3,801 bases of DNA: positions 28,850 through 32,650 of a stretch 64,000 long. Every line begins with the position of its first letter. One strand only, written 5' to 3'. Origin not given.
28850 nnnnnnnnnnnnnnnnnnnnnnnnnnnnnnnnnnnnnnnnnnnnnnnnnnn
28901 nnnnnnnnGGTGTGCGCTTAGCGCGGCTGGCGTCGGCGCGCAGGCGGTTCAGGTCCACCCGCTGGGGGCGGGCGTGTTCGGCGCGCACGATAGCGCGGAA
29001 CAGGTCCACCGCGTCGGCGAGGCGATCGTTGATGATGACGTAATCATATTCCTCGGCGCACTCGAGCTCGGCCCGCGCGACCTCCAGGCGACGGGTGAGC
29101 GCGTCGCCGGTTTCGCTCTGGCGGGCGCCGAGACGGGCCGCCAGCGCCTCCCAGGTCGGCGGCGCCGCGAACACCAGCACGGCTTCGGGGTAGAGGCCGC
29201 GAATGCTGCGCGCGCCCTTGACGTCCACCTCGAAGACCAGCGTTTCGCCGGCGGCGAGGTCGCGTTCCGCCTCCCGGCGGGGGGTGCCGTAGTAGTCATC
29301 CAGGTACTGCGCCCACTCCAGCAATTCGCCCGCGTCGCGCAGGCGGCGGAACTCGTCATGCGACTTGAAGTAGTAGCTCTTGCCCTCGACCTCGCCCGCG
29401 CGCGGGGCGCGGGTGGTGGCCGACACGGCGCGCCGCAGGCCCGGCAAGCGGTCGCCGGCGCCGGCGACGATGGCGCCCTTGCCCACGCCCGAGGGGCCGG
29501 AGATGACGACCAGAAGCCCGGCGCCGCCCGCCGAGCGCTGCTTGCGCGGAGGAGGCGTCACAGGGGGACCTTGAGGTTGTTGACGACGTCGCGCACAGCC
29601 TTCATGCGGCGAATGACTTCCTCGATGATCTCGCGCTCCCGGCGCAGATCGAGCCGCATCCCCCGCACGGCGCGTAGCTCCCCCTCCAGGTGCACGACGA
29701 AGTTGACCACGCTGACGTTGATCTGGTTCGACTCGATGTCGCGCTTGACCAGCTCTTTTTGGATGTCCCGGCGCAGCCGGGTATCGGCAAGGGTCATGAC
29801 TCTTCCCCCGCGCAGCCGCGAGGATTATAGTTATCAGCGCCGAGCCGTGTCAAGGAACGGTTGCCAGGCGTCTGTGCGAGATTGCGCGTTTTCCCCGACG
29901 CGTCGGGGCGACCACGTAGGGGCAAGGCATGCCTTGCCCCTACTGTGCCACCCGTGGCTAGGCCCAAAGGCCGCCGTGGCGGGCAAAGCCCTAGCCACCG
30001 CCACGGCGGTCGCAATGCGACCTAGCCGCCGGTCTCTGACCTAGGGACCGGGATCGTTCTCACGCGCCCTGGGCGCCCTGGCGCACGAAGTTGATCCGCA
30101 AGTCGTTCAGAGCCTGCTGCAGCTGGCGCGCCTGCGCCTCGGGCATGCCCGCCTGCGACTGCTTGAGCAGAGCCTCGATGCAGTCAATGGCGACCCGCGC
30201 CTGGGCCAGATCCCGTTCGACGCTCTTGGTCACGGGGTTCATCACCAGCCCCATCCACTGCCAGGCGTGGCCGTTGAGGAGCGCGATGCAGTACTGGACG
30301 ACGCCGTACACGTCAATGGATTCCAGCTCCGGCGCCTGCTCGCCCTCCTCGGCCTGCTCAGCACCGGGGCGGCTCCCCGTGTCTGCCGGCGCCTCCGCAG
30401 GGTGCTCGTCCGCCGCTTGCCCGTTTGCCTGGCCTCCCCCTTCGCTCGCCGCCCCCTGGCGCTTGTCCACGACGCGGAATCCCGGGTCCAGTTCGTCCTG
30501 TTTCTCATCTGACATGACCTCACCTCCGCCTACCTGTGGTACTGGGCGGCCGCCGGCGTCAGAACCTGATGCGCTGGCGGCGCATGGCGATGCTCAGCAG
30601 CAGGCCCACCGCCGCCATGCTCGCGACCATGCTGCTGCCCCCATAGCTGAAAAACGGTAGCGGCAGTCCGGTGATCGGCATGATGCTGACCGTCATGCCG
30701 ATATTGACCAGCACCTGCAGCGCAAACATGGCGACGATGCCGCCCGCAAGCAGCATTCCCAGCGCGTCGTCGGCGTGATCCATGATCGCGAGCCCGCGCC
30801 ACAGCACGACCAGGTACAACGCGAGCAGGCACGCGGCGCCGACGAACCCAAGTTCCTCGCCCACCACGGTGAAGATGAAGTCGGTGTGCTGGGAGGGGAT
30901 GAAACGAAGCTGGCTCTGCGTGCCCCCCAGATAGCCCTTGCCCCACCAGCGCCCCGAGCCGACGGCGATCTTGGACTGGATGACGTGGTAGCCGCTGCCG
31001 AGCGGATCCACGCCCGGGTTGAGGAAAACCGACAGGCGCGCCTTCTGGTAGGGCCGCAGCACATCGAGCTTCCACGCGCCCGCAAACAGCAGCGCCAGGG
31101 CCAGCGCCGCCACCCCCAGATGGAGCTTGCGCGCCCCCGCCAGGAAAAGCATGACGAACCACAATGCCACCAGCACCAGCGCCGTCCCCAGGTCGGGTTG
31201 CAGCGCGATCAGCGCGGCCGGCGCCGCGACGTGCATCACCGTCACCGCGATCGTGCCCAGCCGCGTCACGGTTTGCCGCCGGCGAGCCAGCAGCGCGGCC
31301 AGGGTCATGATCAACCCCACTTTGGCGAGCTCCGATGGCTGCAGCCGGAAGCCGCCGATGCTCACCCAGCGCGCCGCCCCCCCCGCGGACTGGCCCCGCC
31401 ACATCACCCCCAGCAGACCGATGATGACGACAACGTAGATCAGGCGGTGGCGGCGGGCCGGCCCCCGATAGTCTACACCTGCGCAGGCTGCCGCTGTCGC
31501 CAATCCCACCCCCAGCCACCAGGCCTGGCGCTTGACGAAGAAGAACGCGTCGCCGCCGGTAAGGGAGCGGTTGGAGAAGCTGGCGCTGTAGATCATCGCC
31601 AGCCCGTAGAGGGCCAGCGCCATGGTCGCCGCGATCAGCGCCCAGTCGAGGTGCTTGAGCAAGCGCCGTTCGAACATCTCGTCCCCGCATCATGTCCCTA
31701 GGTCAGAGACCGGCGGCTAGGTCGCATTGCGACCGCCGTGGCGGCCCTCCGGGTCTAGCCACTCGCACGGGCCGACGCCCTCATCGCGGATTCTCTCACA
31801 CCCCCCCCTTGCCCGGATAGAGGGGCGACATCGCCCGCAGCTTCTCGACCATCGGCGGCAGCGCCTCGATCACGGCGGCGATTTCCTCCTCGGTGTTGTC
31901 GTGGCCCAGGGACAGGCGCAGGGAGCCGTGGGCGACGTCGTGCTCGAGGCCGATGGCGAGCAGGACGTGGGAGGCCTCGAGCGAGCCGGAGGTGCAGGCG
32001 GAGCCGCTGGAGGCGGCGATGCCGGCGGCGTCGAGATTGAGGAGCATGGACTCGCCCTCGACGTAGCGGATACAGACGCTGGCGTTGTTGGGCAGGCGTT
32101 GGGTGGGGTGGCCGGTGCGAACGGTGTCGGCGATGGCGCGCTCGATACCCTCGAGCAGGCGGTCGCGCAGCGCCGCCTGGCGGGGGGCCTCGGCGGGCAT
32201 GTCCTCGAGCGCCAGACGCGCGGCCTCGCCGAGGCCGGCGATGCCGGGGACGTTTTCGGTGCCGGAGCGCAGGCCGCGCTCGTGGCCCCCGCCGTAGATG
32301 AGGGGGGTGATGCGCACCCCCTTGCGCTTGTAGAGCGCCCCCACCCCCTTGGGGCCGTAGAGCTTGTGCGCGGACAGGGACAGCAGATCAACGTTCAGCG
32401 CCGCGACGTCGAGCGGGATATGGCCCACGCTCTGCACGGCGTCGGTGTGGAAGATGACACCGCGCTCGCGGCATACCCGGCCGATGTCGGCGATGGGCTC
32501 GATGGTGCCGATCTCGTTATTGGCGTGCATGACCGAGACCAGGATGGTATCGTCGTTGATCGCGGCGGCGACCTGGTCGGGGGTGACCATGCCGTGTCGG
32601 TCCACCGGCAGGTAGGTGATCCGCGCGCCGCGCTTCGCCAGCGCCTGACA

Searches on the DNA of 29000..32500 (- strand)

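Call 8: search_rna_families(source=window, start=29000, end=32500, threshold=evalue, max_evalue=1)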
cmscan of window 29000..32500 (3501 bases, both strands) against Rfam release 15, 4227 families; matches with E-value up to 1: 0.
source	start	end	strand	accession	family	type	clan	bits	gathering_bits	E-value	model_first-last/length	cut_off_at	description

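Call 44: search_with_rna_model(model_id=R1, sources=[L131, L132, L133, L134, L135, L136], max_evalue=1, filters=off)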
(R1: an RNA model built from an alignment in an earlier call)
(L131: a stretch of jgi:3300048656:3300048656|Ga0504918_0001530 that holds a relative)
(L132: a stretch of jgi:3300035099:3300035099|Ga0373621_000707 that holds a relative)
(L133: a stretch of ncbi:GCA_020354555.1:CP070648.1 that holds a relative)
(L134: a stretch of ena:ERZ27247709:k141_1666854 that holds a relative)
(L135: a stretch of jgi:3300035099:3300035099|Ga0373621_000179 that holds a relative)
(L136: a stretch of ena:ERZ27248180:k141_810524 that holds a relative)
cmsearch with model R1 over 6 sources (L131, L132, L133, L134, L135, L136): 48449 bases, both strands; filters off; matches with E-value up to 1: 14.
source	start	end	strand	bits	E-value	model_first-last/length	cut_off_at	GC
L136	6357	6400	+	30.2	7.8e-05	1-52/52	no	0.73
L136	703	747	+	27.5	0.00029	1-52/52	no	0.62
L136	6512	6559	+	26.9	0.0004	1-52/52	no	0.71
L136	6357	6390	-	26.7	0.00044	1-52/52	no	0.76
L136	6514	6559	-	25.4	0.00083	1-52/52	no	0.7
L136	703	747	-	21.4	0.006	1-52/52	no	0.62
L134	5731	5781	-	14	0.23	1-52/52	no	0.71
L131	2180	2224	-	14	0.23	1-52/52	no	0.84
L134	5826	5876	-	13.9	0.24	1-52/52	no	0.73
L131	1020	1058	+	13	0.38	1-52/52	no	0.85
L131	6133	6167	+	12.1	0.57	1-52/52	no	0.83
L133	7993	8033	-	11.6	0.75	1-52/52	no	0.63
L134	5731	5781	+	11.5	0.78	1-52/52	no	0.71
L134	5826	5876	+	11.4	0.81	1-52/52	no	0.73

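Call 59: search_with_rna_model(model_id=R1, sources=[L138, L139, L140, L141, L142], filters=off, max_evalue=1)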
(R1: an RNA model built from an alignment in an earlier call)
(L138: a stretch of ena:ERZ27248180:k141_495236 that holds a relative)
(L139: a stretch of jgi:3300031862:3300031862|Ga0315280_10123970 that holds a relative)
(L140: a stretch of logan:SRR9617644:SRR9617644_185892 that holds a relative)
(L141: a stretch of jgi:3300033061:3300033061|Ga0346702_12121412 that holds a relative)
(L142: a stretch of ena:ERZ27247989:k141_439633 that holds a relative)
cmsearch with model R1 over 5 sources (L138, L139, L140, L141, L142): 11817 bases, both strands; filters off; matches with E-value up to 1: 3.
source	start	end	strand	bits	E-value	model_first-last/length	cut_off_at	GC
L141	33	60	-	10.7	0.29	1-52/52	no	0.86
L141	18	52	+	8.9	0.68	1-52/52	no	0.77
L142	4121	4135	-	8.4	0.88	7-21/52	no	1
